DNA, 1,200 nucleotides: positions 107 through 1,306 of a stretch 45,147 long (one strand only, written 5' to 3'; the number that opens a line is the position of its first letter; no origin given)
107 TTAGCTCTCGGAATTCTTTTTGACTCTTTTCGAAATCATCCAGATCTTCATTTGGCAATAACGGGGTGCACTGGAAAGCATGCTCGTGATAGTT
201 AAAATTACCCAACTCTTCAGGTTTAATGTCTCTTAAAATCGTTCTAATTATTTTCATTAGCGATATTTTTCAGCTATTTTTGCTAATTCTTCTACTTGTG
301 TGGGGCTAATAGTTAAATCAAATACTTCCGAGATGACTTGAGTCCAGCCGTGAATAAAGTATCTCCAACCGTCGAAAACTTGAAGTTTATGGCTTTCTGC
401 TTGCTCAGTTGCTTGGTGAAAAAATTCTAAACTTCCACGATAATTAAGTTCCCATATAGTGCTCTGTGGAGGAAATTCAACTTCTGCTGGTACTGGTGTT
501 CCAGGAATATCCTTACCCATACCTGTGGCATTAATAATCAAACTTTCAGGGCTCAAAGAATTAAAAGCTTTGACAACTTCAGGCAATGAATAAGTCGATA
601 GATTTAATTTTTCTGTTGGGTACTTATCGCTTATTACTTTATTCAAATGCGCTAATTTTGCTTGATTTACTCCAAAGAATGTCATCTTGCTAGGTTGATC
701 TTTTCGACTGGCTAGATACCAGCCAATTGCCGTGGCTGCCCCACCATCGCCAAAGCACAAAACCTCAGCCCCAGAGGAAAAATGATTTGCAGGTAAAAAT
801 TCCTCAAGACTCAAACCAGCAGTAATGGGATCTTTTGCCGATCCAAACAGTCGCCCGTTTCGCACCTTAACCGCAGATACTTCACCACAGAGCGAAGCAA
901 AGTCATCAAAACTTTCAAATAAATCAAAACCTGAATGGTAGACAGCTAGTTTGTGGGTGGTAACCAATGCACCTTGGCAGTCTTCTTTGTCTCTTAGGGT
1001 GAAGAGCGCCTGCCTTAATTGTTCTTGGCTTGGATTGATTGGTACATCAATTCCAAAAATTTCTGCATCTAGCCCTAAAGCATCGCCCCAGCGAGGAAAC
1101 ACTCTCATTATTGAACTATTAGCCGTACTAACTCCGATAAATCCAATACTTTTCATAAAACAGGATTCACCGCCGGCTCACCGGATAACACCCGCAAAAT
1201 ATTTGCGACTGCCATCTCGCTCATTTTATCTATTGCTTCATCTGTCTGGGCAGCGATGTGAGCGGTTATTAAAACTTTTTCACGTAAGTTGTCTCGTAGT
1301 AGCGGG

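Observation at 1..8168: Unassigned sugar catabolic cluster combining an archaeal-type cupin PGI, FGGY kinase, two dehydrogenases, a PTE-like lactonase, a ketose 3-epimerase and a polyol dehydrogenase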

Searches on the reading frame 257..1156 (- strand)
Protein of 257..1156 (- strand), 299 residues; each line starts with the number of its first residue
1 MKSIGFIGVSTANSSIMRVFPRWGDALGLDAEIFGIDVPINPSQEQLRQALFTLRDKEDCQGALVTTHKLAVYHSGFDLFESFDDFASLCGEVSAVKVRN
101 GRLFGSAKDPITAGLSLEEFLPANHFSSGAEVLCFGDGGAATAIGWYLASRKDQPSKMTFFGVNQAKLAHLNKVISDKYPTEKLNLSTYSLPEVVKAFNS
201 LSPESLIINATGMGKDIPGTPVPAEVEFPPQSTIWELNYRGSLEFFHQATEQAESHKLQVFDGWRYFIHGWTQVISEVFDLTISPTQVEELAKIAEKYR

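Call 6: search_protein_families(library=pfam, proteins=[window:257-1156:-], max_evalue=0.01)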
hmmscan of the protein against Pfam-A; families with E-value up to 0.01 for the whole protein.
window:257-1156:- (299 aa): 0 families

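Call 7: search_protein_families(library=ncbifam, proteins=[window:257-1156:-], max_evalue=0.01)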
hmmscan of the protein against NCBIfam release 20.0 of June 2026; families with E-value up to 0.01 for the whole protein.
window:257-1156:- (299 aa): 9 families
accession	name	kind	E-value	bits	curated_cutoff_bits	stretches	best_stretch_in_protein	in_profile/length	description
NF009201.0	PRK12549.1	subfamily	1.1e-10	41.2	235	1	3-226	9-218/286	shikimate dehydrogenase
NF001315.0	PRK00258.2-4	equivalog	9e-10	38.2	413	1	80-241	78-231/284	shikimate dehydrogenase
TIGR00507.1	aroE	equivalog_domain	1.1e-08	34.6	200.2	1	44-269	39-242/270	shikimate dehydrogenase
NF001319.0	PRK00258.3-3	equivalog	7.1e-08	31.8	252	1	4-225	9-207/279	shikimate dehydrogenase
NF001310.0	PRK00258.1-2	equivalog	4.4e-07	29.3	221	1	60-257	56-239/279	shikimate dehydrogenase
NF001312.0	PRK00258.1-4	equivalog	2.2e-06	27.2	295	1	5-215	13-201/285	shikimate dehydrogenase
NF001314.0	PRK00258.2-2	equivalog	1.8e-05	24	248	1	38-264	40-255/290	shikimate dehydrogenase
NF001313.0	PRK00258.2-1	equivalog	0.0012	18.4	431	1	19-215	27-210/290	shikimate dehydrogenase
NF009200.0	PRK12548.1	subfamily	0.0033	16.8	432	1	26-214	34-210/289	shikimate dehydrogenase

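Call 9: find_encoding_contigs(protein=window:257-1156:-, flank=10000, max_places=10)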
Protein window:257-1156:- (299 aa): 5 contigs read that carry it; 5 places shown.
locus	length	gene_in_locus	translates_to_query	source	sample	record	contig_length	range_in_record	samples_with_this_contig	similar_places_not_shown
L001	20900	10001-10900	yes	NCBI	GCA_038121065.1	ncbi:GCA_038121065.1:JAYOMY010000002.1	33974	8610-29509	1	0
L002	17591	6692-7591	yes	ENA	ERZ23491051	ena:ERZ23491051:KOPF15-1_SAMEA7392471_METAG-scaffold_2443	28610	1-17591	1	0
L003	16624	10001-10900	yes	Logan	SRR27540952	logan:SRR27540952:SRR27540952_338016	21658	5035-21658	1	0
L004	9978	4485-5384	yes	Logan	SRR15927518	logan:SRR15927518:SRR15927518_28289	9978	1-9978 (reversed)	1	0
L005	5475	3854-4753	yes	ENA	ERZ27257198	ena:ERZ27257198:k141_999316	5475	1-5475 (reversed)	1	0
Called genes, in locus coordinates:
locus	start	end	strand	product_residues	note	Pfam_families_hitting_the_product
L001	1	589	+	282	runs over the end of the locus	PF01557:FAA_hydrolase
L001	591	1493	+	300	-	PF02826:2-Hacid_dh_C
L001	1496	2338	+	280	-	PF04909:Amidohydro_2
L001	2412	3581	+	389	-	PF01070:FMN_dh, PF03060:NMO (weak)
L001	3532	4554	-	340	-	PF08240:ADH_N, PF16912:Glu_dehyd_C, PF00107:ADH_zinc_N, PF13602:ADH_zinc_N_2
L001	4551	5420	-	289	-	PF01261:AP_endonuc_2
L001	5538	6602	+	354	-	PF00532:Peripla_BP_1, PF13407:Peripla_BP_4, PF13377:Peripla_BP_3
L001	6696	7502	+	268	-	PF00392:GntR, PF07702:UTRA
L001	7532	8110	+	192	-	PF06560:GPI, PF07883:Cupin_2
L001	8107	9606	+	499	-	PF00370:FGGY_N, PF02782:FGGY_C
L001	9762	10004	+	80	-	PF02826:2-Hacid_dh_C (weak)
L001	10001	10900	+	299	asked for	-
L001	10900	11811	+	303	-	PF02126:PTE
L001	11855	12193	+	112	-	PF07110:EthD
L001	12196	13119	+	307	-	PF00294:PfkB, PF08543:Phos_pyr_kin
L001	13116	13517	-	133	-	PF03992:ABM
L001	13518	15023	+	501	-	PF00005:ABC_tran, PF02463:SMC_N (faint), PF09818:ABC_ATPase (faint), PF13175:AAA_15 (faint), PF13304:AAA_21 (faint), PF00005:ABC_tran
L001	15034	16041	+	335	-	PF02653:BPD_transp_2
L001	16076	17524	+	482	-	PF00171:Aldedh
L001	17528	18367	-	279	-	PF01557:FAA_hydrolase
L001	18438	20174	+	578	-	PF00920:ILVD_EDD_N, PF24877:ILV_EDD_C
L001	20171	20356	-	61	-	-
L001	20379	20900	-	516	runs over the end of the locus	PF00070:Pyr_redox (faint), PF01266:DAO (weak), PF01593:Amino_oxidase, PF07992:Pyr_redox_2 (weak), PF12831:FAD_oxidored (faint), PF13450:NAD_binding_8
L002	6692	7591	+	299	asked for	-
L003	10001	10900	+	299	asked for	-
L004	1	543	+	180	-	?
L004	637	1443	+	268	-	PF00392:GntR, PF07702:UTRA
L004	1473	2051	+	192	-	PF06560:GPI, PF07883:Cupin_2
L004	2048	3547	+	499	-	PF00370:FGGY_N, PF02782:FGGY_C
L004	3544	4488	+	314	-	PF00389:2-Hacid_dh, PF02826:2-Hacid_dh_C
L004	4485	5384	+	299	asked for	-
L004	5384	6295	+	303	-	PF02126:PTE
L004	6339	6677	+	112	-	PF07110:EthD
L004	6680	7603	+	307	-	PF00294:PfkB, PF08543:Phos_pyr_kin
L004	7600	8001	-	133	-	PF03992:ABM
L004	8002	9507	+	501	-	PF00005:ABC_tran, PF02463:SMC_N (faint), PF09818:ABC_ATPase (faint), PF13175:AAA_15 (faint), PF13304:AAA_21 (faint), PF00005:ABC_tran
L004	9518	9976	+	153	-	?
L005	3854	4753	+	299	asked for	-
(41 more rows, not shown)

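Call 12: search_protein_families(library=ncbifam, proteins=[L001:10900-11811:+, L001:11855-12193:+, L001:12196-13119:+, L001:13116-13517:-, L001:13518-15023:+, L001:15034-16041:+, L001:16076-17524:+, L001:17528-18367:-, L001:18438-20174:+], max_evalue=0.001)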
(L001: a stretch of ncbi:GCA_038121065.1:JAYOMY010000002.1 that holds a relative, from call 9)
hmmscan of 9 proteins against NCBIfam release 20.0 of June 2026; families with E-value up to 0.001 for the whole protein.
L001:10900-11811:+ (303 aa): 3 families
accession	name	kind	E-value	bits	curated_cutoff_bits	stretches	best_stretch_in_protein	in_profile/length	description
NF007373.0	PRK09875.1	equivalog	3.1e-29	102.4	486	1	37-298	30-290/292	phosphotriesterase-related protein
NF045706.1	PhFuoseLconase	equivalog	1.8e-22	79.9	630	1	2-301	3-326/332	phospho-furanose lactonase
NF041153.1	organophos_OPH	equivalog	2.7e-15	56.3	500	1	41-219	81-255/365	organophosphate hydrolase OPH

L001:11855-12193:+ (112 aa): 1 family
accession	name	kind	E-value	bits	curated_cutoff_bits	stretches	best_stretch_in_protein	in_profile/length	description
TIGR02118.1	TIGR02118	subfamily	8.6e-13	48.8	30.5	1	9-98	6-92/103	EthD family reductase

L001:12196-13119:+ (307 aa): 31 families (the best 25 are shown)
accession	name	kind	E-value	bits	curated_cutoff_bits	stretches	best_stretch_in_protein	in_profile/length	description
TIGR02152.1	D_ribokin_bact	equivalog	2.9e-109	365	299.65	1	5-301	1-297/298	ribokinase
NF008353.0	PRK11142.1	equivalog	2.6e-83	280.1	341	1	2-302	2-301/307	ribokinase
TIGR04382.1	myo_inos_iolC_N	equivalog_domain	4.1e-31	108.4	300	1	4-302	3-307/309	5-dehydro-2-deoxygluconokinase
TIGR03168.1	1-PFK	subfamily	5.5e-28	97.8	216.4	1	14-293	11-290/305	hexose kinase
NF041134.1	R1P_kin_Thcocales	equivalog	8.3e-27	94.3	500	1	4-301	2-279/291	ADP-dependent ribose-1-phosphate kinase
TIGR03828.1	pfkB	equivalog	7.3e-26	90.9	292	1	15-293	12-290/305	1-phosphofructokinase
TIGR02198.1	rfaE_dom_I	equivalog_domain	8.1e-24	84.3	345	1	39-293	47-305/315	D-glycero-beta-D-manno-heptose-7-phosphate kinase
NF006957.1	PRK09434.1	equivalog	2.1e-21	76.7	450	1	38-299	26-301/302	fructokinase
NF053626.1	RibKinHalex1628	equivalog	4.1e-21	75.8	330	1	5-301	4-288/293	ATP-dependent ribose-1-phosphate kinase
NF040938.1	KDG_KDGal_kin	equivalog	1.5e-20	73.5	400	2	165-302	169-301/305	bifunctional 2-dehydro-3-deoxygluconokinase/2-dehydro-3-deoxygalactonokinase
NF041320.1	pfkB_Halo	equivalog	6.8e-20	71.7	400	1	30-292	28-284/302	1-phosphofructokinase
NF007321.0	PRK09813.1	equivalog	8.7e-20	71.3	247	1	39-289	24-259/261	fructoselysine 6-kinase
NF008454.0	PRK11316.1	equivalog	5.5e-18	64.8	521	1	40-293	51-303/475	bifunctional D-glycero-beta-D-manno-heptose-7-phosphate kinase/D-glycero-beta-D-manno-heptose 1-phosphate adenylyltransferase HldE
NF052444.1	DhDoxglucKinKdgK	equivalog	5.1e-17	62.2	400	1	5-290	3-295/303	2-dehydro-3-deoxygluconokinase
NF007416.0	PRK09954.1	equivalog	1.4e-16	60.4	561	1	6-287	61-342/362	sugar kinase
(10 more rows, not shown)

L001:13116-13517:- (133 aa): 0 families

L001:13518-15023:+ (501 aa): 190 families (the best 25 are shown)
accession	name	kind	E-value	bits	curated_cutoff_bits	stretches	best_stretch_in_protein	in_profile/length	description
NF008030.0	PRK10762.1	equivalog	2.6e-169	564.2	745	1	5-496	3-491/501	ribose ABC transporter ATP-binding protein RbsA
NF008442.0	PRK11288.1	equivalog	1.8e-164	547.8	689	1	4-497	5-496/504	L-arabinose ABC transporter ATP-binding protein AraG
NF008215.0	PRK10982.1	equivalog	6.6e-162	539.6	828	1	6-499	13-505/506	galactose/methyl galactoside ABC transporter ATP-binding protein MglA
NF010069.0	PRK13549.1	equivalog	1.7e-160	534.8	699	1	4-498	3-503/513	xylose ABC transporter ATP-binding protein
NF007253.0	PRK09700.1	equivalog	7e-155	516.5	772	1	5-497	4-507/510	D-allose ABC transporter ATP-binding protein AlsA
NF040905.2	GguA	equivalog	1.4e-154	515.2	810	1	6-495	1-499/500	multiple monosaccharide ABC transporter ATP-binding protein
NF041861.1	YtfR_transport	equivalog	2.1e-139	465.1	850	1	6-494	1-488/492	galactofuranose ABC transporter, ATP-binding protein YtfR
TIGR02633.1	xylG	equivalog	7.3e-136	453.6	723.65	1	6-496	1-499/500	D-xylose ABC transporter ATP-binding protein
NF011967.0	PRK15439.1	equivalog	3.1e-131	438.3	586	1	3-496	8-499/510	autoinducer 2 ABC transporter ATP-binding protein LsrA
NF047930.1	ABC_ATP_B6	equivalog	1.6e-115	386.6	670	1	6-495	2-507/510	putative B6 ABC transporter ATP-binding protein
TIGR01188.1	drrA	subfamily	1.4e-59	201.9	312.45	2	14-224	1-205/302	daunorubicin resistance ABC transporter, ATP-binding protein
TIGR04521.1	ECF_ATPase_2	equivalog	4.5e-59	199.8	330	2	19-227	18-229/279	energy-coupling factor transporter ATPase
TIGR03608.1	L_ocin_972_ABC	subfamily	2.1e-58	197.2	254.85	2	10-213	2-203/206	putative bacteriocin export ABC transporter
TIGR03864.1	PQQ_ABC_ATP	hypoth_equivalog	1.1e-57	195.2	302.25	2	7-222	2-211/236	ABC transporter, ATP-binding subunit, PQQ-dependent alcohol dehydrogenase system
TIGR04406.1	LPS_export_lptB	equivalog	2.8e-56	190.5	240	2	7-226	2-218/239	LPS export ABC transporter ATP-binding protein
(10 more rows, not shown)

L001:15034-16041:+ (335 aa): 11 families
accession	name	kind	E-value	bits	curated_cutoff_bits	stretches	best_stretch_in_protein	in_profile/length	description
NF007067.0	PRK09512.1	equivalog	4e-69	233.2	398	1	25-328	16-318/321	ribose ABC transporter permease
NF040906.3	GguB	equivalog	8.5e-66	222.7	450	2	181-333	223-375/375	multiple monosaccharide ABC transporter permease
NF008441.0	PRK11285.1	equivalog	5.5e-64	216.3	378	1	13-332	14-328/333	L-arabinose ABC transporter permease AraH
NF007252.0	PRK09699.1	equivalog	3.8e-59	200.6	396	1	35-329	33-323/326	D-allose ABC transporter permease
NF007014.0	PRK09478.1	equivalog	2e-54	185.2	386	1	23-330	10-331/336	galactose/methyl galactoside ABC transporter permease MglC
NF008630.0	PRK11618.1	equivalog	5.6e-48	163.9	363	1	23-323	4-305/331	galactofuranose ABC transporter, permease protein YjfF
NF011612.1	PRK15038.1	equivalog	1.1e-38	133.3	500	1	31-330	7-308/322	autoinducer 2 ABC transporter permease LsrD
NF011961.0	PRK15432.1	equivalog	3.3e-36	125.2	388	1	30-325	12-302/344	autoinducer 2 ABC transporter permease LsrC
NF041862.1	YtfT_transport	equivalog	8.7e-35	120.4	535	1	57-325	58-322/339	galactofuranose ABC transporter, ATP-binding protein YtfT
TIGR03408.1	urea_trans_UrtC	equivalog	4.7e-08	33.1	296.2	1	184-321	166-301/313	urea ABC transporter permease subunit UrtC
TIGR03409.1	urea_trans_UrtB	equivalog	2.1e-05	24.4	250.3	1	50-323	6-278/291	urea ABC transporter permease subunit UrtB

L001:16076-17524:+ (482 aa): 42 families (the best 25 are shown)
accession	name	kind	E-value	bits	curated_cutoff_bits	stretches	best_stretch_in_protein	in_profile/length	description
TIGR02299.1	HpaE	equivalog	5e-31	107.8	638.35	1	5-401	20-412/488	5-carboxymethyl-2-hydroxymuconate semialdehyde dehydrogenase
NF008869.0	PRK11904.1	equivalog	3e-28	98.2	747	1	8-416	570-974/1042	bifunctional proline dehydrogenase/L-glutamate gamma-semialdehyde dehydrogenase PutA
TIGR01780.1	SSADH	subfamily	4e-28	98.5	646.35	1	6-406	2-393/448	succinate-semialdehyde dehydrogenase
NF042993.1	AlphKGSA_gudD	equivalog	2.1e-27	96.1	770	1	5-437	23-445/481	alpha-ketoglutaric semialdehyde dehydrogenase GucD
NF045735.1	PaDhStyDPseudo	equivalog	1.1e-26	93.6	850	1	4-401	21-417/483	phenylacetaldehyde dehydrogenase StyD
NF052305.1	DioxValDhHalo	equivalog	1.2e-25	90.4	750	1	7-293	26-295/483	2,5-dioxovalerate dehydrogenase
NF010000.0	PRK13473.1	subfamily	1.3e-24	86.7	615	1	6-400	22-407/475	aminobutyraldehyde dehydrogenase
TIGR01238.1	D1pyr5carbox3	equivalog_domain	9.4e-24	83.8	485.2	1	20-416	70-451/500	L-glutamate gamma-semialdehyde dehydrogenase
TIGR01804.1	BADH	equivalog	2.3e-23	82.4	668.6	1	3-418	15-425/467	betaine-aldehyde dehydrogenase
NF006916.0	PRK09407.1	equivalog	5.2e-23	81.4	521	1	7-294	40-309/526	succinic semialdehyde dehydrogenase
NF006992.0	PRK09457.1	subfamily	1.1e-22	80.4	514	1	3-403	17-407/487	succinylglutamate-semialdehyde dehydrogenase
NF050084.1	pip_6_carb_DH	equivalog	2e-22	79.8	730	1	7-403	3-395/475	L-piperidine-6-carboxylate dehydrogenase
NF002852.0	PRK03137.1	subfamily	8.4e-22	77.6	648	1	3-447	52-485/514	L-glutamate gamma-semialdehyde dehydrogenase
NF009725.0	PRK13252.1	equivalog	9.1e-22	77.1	593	1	3-417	24-432/488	betaine-aldehyde dehydrogenase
TIGR03240.1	arg_catab_astD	equivalog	2e-21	76.3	579.3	1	3-399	15-401/484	succinylglutamate-semialdehyde dehydrogenase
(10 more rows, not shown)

L001:17528-18367:- (279 aa): 6 families
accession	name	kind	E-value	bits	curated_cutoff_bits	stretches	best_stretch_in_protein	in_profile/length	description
NF053535.1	DhyDRhmHlse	equivalog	4.2e-76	255.9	500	1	3-277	3-277/284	2,4-didehydro-3-deoxy-L-rhamnonate hydrolase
TIGR02303.1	HpaG-C-term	equivalog_domain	5.9e-45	153.6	276.4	1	64-276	36-240/245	4-hydroxyphenylacetate degradation bifunctional isomerase/decarboxylase, C-terminal subunit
NF011750.0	PRK15203.1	equivalog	5.7e-34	117.6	811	1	71-275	222-419/429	4-hydroxyphenylacetate degradation bifunctional isomerase/decarboxylase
NF009399.0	PRK12764.1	equivalog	7.5e-34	117.6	444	1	65-271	15-212/501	fumarylacetoacetate hydrolase family protein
NF007967.0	PRK10691.1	equivalog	6.2e-33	114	201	1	72-249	17-197/219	fumarylacetoacetate hydrolase family protein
TIGR02305.1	HpaG-N-term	equivalog_domain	2.3e-18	66.5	228.65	1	92-277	29-204/205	4-hydroxyphenylacetate degradation bifunctional isomerase/decarboxylase, N-terminal subunit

L001:18438-20174:+ (578 aa): 8 families
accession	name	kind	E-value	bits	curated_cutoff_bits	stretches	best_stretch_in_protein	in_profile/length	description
NF004784.0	PRK06131.1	subfamily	5.1e-262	870.4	539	1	6-578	5-576/576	dihydroxy-acid dehydratase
NF009559.0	PRK13016.1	equivalog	8.2e-255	846.5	882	1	7-577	6-576/578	L-arabinonate dehydratase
NF009560.0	PRK13017.1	subfamily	6.7e-222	737.9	684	1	5-577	4-594/595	dihydroxy-acid dehydratase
NF002068.0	PRK00911.1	subfamily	1.1e-146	489.6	644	1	10-560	4-553/559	dihydroxy-acid dehydratase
TIGR00110.1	ilvD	equivalog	6.9e-135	450.6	618.15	1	27-560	2-539/543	dihydroxy-acid dehydratase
NF009103.0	PRK12448.1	equivalog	9.4e-85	285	710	2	20-363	11-368/616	dihydroxy-acid dehydratase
TIGR01196.1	edd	equivalog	5.2e-62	209.9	708.25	1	88-534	115-568/601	phosphogluconate dehydratase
TIGR03432.1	yjhG_yagF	hypoth_equivalog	2e-53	181.4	808.15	1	99-522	127-574/640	YjhG/YagF family D-xylonate dehydratase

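Call 14: find_homologous_proteins(query=window:257-1156:-, max_evalue=0.00001)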
Query window:257-1156:- (299 aa): 5705 proteins with E <= 0.00001 among 7149 candidates; the best 120 are listed.
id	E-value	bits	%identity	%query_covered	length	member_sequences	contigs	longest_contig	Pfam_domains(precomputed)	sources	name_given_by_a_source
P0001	8.1e-198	674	99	100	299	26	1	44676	-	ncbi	-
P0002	3.8e-146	504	74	100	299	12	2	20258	-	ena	-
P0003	1.8e-128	446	67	99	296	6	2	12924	-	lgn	-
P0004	7.0e-127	441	65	99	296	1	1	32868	-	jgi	jgi:shikimate dehydrogenase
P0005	3.3e-126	439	66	100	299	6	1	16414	-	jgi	-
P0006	1.2e-123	430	65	99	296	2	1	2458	-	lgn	-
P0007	1.4e-123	430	64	100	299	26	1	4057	-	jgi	jgi:shikimate 5-dehydrogenase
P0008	1.4e-120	420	61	100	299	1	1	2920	-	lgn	-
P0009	2.8e-105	370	56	98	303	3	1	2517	-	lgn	-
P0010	3.6e-104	366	54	98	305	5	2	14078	-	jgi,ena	jgi:shikimate 5-dehydrogenase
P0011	4.0e-104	366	54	98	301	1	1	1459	-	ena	-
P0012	6.7e-103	362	56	97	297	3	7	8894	-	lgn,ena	-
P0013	1.4e-102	361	54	98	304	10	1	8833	-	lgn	-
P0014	1.5e-102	361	54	100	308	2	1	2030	-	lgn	-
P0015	2.1e-102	360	54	99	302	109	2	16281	-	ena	-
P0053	4.9e-99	349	53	100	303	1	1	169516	PF03435.25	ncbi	ncbi:saccharopine dehydrogenase NADP-binding domain-containing protein [Geodermatophilus sp. SYSU D0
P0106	4.8e-94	333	52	98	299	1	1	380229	-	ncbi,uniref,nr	ncbi:shikimate dehydrogenase family protein [Ornithinimicrobium sediminis]|uniref:shikimate dehydrog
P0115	1.2e-92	328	51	100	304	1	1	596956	-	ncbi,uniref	ncbi:shikimate dehydrogenase [Streptomyces sp. NPDC050560]|uniref:shikimate dehydrogenase n=1 Tax=St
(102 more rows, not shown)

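Call 15: find_encoding_contigs(protein=P0106, flank=10000, max_places=2)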
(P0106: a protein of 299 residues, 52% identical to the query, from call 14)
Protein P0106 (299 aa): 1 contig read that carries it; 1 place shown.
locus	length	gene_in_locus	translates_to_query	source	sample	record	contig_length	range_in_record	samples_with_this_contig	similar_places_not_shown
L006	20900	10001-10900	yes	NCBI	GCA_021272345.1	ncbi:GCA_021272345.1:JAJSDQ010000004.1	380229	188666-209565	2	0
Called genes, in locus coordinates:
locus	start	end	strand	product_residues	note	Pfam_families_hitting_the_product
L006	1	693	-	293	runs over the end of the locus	PF01557:FAA_hydrolase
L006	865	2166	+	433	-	PF02746:MR_MLE_N, PF13378:MR_MLE_C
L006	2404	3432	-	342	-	PF00532:Peripla_BP_1, PF13407:Peripla_BP_4, PF13377:Peripla_BP_3 (weak)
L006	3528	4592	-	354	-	PF02653:BPD_transp_2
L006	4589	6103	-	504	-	PF00005:ABC_tran, PF13304:AAA_21 (faint), PF00005:ABC_tran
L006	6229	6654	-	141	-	PF05025:RbsD_FucU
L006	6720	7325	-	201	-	PF06560:GPI, PF07883:Cupin_2 (weak)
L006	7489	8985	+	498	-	PF00370:FGGY_N, PF02782:FGGY_C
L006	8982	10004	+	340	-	PF00389:2-Hacid_dh, PF02826:2-Hacid_dh_C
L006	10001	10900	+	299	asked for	-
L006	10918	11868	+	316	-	PF02126:PTE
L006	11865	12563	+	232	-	PF00702:Hydrolase, PF13419:HAD_2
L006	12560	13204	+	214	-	PF01081:Aldolase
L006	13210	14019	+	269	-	PF00392:GntR, PF07702:UTRA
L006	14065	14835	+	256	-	PF00392:GntR, PF07729:FCD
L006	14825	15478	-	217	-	PF00923:TAL_FSA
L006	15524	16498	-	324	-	PF01408:GFO_IDH_MocA, PF22725:GFO_IDH_MocA_C3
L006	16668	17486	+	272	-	PF00294:PfkB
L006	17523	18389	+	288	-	PF01261:AP_endonuc_2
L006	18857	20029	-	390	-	PF00155:Aminotran_1_2, PF01053:Cys_Met_Meta_PP (faint), PF01041:DegT_DnrJ_EryC1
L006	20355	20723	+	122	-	-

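Call 16: find_encoding_contigs(protein=P0115, flank=10000, max_places=2)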
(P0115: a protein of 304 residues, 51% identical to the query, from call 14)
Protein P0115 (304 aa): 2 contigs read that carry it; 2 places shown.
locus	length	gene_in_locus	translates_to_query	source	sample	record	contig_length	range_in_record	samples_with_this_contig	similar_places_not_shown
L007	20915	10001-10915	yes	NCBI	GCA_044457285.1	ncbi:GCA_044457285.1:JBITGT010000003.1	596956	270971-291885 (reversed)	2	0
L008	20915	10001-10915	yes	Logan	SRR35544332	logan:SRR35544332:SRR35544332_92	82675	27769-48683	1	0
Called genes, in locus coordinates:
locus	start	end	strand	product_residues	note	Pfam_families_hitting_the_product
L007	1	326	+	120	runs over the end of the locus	-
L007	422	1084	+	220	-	-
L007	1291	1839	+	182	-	PF06353:DUF1062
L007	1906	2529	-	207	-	-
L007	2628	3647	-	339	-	PF19379:DUF5954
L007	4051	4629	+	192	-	PF06560:GPI, PF07883:Cupin_2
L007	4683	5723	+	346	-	PF00532:Peripla_BP_1, PF13407:Peripla_BP_4, PF13377:Peripla_BP_3 (faint)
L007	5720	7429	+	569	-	PF00005:ABC_tran, PF13304:AAA_21 (faint), PF00005:ABC_tran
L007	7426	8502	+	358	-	PF02653:BPD_transp_2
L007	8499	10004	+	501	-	PF00370:FGGY_N, PF02782:FGGY_C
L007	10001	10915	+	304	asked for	-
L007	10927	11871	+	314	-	PF02126:PTE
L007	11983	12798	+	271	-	PF00392:GntR, PF08279:HTH_11 (faint), PF14502:HTH_41 (faint), PF07702:UTRA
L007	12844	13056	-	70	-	-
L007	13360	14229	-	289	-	-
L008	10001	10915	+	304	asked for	-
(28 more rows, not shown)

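Call 17: find_encoding_contigs(protein=P0053, flank=10000, max_places=2)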
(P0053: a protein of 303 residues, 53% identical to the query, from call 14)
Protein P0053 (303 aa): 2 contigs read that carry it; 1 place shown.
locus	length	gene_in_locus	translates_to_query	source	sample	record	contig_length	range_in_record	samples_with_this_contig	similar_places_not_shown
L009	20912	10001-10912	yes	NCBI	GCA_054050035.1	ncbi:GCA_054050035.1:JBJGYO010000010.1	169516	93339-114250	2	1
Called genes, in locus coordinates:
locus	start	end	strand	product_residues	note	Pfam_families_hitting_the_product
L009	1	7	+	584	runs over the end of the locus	PF00128:Alpha-amylase, PF11941:DUF3459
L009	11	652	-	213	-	PF00923:TAL_FSA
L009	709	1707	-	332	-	PF01408:GFO_IDH_MocA, PF02894:GFO_IDH_MocA_C, PF22725:GFO_IDH_MocA_C3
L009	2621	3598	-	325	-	PF13458:Peripla_BP_6 (faint), PF00532:Peripla_BP_1, PF13407:Peripla_BP_4, PF13377:Peripla_BP_3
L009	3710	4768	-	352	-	PF02653:BPD_transp_2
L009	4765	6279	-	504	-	PF00005:ABC_tran, PF13304:AAA_21 (faint), PF00005:ABC_tran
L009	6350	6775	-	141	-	PF05025:RbsD_FucU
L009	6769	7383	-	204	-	PF06560:GPI, PF07883:Cupin_2 (weak)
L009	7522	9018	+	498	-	PF00370:FGGY_N, PF02782:FGGY_C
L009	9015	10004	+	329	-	PF00389:2-Hacid_dh, PF02826:2-Hacid_dh_C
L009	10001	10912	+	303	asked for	PF03435:Sacchrp_dh_NADP (weak)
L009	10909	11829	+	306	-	PF02126:PTE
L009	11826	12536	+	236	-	PF00702:Hydrolase, PF12710:HAD, PF13419:HAD_2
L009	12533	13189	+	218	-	PF01081:Aldolase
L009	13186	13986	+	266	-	PF00392:GntR, PF07702:UTRA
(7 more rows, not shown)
